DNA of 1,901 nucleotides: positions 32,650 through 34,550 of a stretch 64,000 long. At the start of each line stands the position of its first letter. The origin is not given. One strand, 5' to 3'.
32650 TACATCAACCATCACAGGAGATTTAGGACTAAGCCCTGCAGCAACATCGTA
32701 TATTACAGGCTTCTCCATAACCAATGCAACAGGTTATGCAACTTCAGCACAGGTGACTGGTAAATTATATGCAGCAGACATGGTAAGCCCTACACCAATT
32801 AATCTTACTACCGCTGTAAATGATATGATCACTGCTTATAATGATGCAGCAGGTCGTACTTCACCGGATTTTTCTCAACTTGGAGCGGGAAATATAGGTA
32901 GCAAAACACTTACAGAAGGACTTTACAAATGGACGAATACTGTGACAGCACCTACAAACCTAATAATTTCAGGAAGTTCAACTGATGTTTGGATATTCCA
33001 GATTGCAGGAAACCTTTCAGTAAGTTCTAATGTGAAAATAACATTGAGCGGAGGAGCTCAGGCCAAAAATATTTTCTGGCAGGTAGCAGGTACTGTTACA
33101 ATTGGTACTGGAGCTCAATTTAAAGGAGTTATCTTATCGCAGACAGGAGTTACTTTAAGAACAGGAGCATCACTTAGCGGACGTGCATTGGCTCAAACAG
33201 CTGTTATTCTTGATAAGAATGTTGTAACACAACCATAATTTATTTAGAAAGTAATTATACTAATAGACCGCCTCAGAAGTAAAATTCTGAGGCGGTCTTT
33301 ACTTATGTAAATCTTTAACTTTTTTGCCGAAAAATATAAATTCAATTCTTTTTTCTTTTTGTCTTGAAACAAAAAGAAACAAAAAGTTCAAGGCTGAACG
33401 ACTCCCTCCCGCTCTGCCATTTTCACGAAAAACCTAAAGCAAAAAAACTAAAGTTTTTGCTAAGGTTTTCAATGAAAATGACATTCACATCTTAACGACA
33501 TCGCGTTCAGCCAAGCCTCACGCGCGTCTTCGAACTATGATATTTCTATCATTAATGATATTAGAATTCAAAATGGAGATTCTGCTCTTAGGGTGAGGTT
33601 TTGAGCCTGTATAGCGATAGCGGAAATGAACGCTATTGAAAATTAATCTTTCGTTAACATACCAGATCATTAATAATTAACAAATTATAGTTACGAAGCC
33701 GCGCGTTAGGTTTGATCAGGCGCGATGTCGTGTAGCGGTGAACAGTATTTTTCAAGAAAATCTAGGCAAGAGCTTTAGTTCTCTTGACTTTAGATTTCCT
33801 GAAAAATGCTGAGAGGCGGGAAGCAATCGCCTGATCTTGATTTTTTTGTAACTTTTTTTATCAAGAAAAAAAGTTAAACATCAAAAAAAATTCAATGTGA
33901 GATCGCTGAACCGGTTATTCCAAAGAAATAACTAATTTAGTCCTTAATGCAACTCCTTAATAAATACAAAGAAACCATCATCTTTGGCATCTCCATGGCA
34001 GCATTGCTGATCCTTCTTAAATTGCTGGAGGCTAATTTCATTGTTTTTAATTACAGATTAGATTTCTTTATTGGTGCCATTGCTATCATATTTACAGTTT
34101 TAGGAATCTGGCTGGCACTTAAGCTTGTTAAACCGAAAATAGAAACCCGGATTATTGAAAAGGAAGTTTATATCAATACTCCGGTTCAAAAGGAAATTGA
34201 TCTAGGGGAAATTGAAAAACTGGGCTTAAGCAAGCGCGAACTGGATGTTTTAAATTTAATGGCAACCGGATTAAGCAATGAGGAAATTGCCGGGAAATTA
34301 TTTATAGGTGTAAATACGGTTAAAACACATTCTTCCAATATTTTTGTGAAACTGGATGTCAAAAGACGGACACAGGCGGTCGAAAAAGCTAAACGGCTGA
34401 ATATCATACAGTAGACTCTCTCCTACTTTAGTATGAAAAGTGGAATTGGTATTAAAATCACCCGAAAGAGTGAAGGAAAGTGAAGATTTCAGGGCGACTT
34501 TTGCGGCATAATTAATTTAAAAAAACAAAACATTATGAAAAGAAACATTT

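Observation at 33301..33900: ORF-free 570-bp locus: two diverged inverted copies of a rod-like structured element with compensatory base changes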

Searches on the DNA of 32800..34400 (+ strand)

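Call 5: search_rna_families(source=window, start=32800, end=34400, threshold=evalue, max_evalue=10, show_alignments=3)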
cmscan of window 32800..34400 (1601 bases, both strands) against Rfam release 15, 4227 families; matches with E-value up to 10: 27.
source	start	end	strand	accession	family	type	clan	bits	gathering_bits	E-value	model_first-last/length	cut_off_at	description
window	33488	33742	+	RF04276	MIR4371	Gene; miRNA;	CL00144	25.7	110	0.0056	1-158/158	no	MIR4371 microRNA precursor family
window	33316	33394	+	RF03100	RAGATH-27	Gene; sRNA;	-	25.5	76.1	0.89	1-86/86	no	RAGATH-27 RNA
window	33255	33357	-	RF01606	plasmodium_snoR31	Gene; snRNA; snoRNA; HACA-box;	-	25.2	60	1.1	1-145/145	no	small nucleolar RNA snoR31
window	33349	33382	-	RF03956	mir-737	Gene; miRNA;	-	25.1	60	0.32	1-63/63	no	mir-737 microRNA precursor family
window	33238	33300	+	RF02434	SpF39_sRNA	Gene; sRNA;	-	24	60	3.2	1-109/109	no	Streptococcus sRNA SpF39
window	33261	33362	-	RF01470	rli38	Gene; sRNA;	-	23.3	49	1.9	1-150/150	no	Listeria sRNA rli38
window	33330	33426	+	RF01859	Phe_leader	Cis-reg; leader;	-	22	55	0.87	1-125/125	no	Phenylalanine leader peptide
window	33261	33301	-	RF03722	MIR4378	Gene; miRNA;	-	21.4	90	0.71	1-91/91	no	MIR4378 microRNA precursor family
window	33261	33301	+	RF03722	MIR4378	Gene; miRNA;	-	21.1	90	0.8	1-91/91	no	MIR4378 microRNA precursor family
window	33263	33376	-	RF02653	StyR-143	Gene; sRNA;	-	19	176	0.45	1-144/144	no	Salmonella enterica Typhi npcRNA 143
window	33428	33619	-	RF01819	RsaD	Gene; sRNA;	-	18.7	50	1.8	1-189/189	no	RNA Staph. aureus D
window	33742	33812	+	RF03356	mir-4782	Gene; miRNA;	-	18.6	100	3.2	1-79/79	no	mir-4782 microRNA precursor family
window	33236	33334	-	RF00885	MIR821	Gene; miRNA;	-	18.4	249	1.3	1-275/275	no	MIR821 microRNA precursor family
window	33408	33489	-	RF03457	MIR173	Gene; miRNA;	-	18.2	70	2.1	1-102/102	no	MIR173 microRNA precursor family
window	33382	33481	-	RF00322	SNORA31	Gene; snRNA; snoRNA; HACA-box;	-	18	40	2.9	1-130/130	no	Small nucleolar RNA SNORA31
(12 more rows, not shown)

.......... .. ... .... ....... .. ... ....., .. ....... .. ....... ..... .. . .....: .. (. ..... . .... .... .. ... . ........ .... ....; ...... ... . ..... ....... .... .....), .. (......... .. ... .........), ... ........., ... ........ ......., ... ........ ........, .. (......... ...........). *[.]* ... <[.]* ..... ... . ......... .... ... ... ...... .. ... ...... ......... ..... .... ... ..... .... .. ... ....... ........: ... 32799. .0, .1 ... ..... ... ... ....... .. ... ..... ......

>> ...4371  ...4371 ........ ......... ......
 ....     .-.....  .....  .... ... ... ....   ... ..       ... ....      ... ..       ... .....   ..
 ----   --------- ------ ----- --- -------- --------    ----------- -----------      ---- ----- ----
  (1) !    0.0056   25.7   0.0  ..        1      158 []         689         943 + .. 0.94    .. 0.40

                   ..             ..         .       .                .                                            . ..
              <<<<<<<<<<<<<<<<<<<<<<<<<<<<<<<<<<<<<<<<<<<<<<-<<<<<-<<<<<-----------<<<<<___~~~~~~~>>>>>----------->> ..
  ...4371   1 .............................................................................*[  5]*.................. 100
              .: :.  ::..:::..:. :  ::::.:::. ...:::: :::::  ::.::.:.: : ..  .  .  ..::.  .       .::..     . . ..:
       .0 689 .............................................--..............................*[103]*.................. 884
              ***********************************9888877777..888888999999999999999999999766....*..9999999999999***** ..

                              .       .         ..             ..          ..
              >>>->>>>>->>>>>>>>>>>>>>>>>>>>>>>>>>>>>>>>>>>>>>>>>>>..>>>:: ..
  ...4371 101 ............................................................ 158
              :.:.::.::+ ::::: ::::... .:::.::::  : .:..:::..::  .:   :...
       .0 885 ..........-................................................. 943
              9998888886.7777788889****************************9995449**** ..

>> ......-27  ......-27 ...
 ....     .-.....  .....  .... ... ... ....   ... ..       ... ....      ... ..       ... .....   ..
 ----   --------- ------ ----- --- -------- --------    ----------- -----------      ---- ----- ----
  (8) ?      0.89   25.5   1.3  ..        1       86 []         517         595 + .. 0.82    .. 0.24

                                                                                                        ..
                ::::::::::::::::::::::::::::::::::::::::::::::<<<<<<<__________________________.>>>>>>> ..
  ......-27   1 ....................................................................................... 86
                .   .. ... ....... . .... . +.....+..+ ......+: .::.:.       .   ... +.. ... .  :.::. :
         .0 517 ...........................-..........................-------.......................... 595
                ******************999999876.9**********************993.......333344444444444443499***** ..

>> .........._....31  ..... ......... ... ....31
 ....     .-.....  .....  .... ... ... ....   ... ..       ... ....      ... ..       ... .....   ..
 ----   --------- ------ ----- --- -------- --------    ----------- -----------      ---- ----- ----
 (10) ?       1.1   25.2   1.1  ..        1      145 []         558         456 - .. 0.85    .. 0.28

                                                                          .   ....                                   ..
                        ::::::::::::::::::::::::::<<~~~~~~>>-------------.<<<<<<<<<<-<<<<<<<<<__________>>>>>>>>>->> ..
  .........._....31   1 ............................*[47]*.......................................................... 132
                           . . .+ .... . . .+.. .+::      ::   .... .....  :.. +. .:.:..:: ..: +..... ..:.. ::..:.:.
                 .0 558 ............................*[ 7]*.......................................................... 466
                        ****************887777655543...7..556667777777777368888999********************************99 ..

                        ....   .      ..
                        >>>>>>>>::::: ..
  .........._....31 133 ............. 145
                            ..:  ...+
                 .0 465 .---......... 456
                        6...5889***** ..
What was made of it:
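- On Any Rfam 15 family: Call 5, run at E <= 10 with permissive filters on 32800-34400, gave a best score of 25.7 bits against a threshold of 110 (a plant miRNA model matching the big palindrome).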

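Call 33: search_dna_similar(query=window:33301-33900:+, collection=plasmids, mode=distant, max_evalue=0.01)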
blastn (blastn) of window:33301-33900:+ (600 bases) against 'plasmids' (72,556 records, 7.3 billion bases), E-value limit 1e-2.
No match.

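Call 34: search_dna_similar(query=window:33301-33900:+, collection=phages, mode=distant, max_evalue=0.01)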
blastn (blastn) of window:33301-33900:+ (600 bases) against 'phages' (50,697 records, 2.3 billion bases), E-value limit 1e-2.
No match.
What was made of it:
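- Tried and rejected: BLAST against plasmid and phage records found no match (calls 33, 34).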

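Call 60: build_rna_model(alignment_id=A4, structure=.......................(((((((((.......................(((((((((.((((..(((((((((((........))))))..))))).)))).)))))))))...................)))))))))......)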
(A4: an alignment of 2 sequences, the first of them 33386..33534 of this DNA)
Model R1 built from alignment A4 (2 sequences, 152 columns); structure: as given.
model positions 152; base pairs 33; branch points 0; effective number of sequences 1.14; information 0.59 bits per position. Calibrated on 0.2 Mb of random sequence (short: E-values are rough).
structure used (alignment columns):
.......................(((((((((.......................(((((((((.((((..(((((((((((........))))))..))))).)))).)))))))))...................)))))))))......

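Call 61: search_with_rna_model(model_id=R1, source=window, filters=off, max_evalue=10)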
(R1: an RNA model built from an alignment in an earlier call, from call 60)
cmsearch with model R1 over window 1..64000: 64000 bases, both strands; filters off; matches with E-value up to 10: 18.
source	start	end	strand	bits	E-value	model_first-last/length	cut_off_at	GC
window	33691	33842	+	181.5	1.3e-43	1-152/152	no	0.45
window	33386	33534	-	170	9.5e-41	1-152/152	no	0.44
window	33743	33808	-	22.6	0.00069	56-121/152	no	0.32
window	33418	33480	+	20.5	0.0023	56-118/152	no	0.27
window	6129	6172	+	9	1.8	57-117/152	no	0.25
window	27021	27147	-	8.8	1.9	1-152/152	no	0.36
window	6129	6172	-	8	3.1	58-116/152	no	0.25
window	14346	14378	-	8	3.1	72-104/152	no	0.33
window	53028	53085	-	7.6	4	1-152/152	no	0.26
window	33243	33303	+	7.6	4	1-152/152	no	0.34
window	19434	19489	-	7.2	5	56-123/152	no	0.32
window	24127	24173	-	7.1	5.2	64-110/152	no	0.36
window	7997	8084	+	6.9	5.8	1-152/152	no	0.34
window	6057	6104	+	6.8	6.1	64-110/152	no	0.19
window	26762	26851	-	6.7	6.6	1-152/152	no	0.4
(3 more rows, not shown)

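Call 62: search_with_rna_model(model_id=R1, sources=[L002, L003, L004, L005, L006, L007, L008, L078, L079], filters=off, max_evalue=10)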
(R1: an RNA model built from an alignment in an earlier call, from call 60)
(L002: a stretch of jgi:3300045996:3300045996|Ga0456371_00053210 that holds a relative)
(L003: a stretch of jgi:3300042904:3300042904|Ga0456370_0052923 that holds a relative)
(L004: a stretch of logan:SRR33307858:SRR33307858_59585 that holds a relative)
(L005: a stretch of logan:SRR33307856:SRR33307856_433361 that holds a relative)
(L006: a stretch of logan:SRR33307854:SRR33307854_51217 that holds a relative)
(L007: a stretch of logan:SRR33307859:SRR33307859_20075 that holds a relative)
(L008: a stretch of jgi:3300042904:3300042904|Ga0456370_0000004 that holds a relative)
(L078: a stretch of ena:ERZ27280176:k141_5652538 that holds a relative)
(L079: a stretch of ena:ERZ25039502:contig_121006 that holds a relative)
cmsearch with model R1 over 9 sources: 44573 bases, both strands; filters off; matches with E-value up to 10: 11.
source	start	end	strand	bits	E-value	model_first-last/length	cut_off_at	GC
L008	1562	1604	-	8.3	1.8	66-108/152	no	0.23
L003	2610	2692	-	7.5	2.9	49-137/152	no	0.31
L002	727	830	+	7.2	3.4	1-152/152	no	0.29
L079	902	1025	+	6.9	4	1-152/152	no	0.49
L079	997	1028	-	6.4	5.5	66-109/152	no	0.53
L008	4351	4439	-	6.1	6.2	1-152/152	no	0.49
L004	1262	1297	+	5.8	7.4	67-107/152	no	0.39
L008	2218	2254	-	5.7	8.2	1-152/152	no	0.43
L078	1713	1730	-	5.6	8.4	78-95/152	no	0.06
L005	1261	1296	+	5.3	9.9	67-107/152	no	0.42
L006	1260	1295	+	5.3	9.9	67-107/152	no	0.42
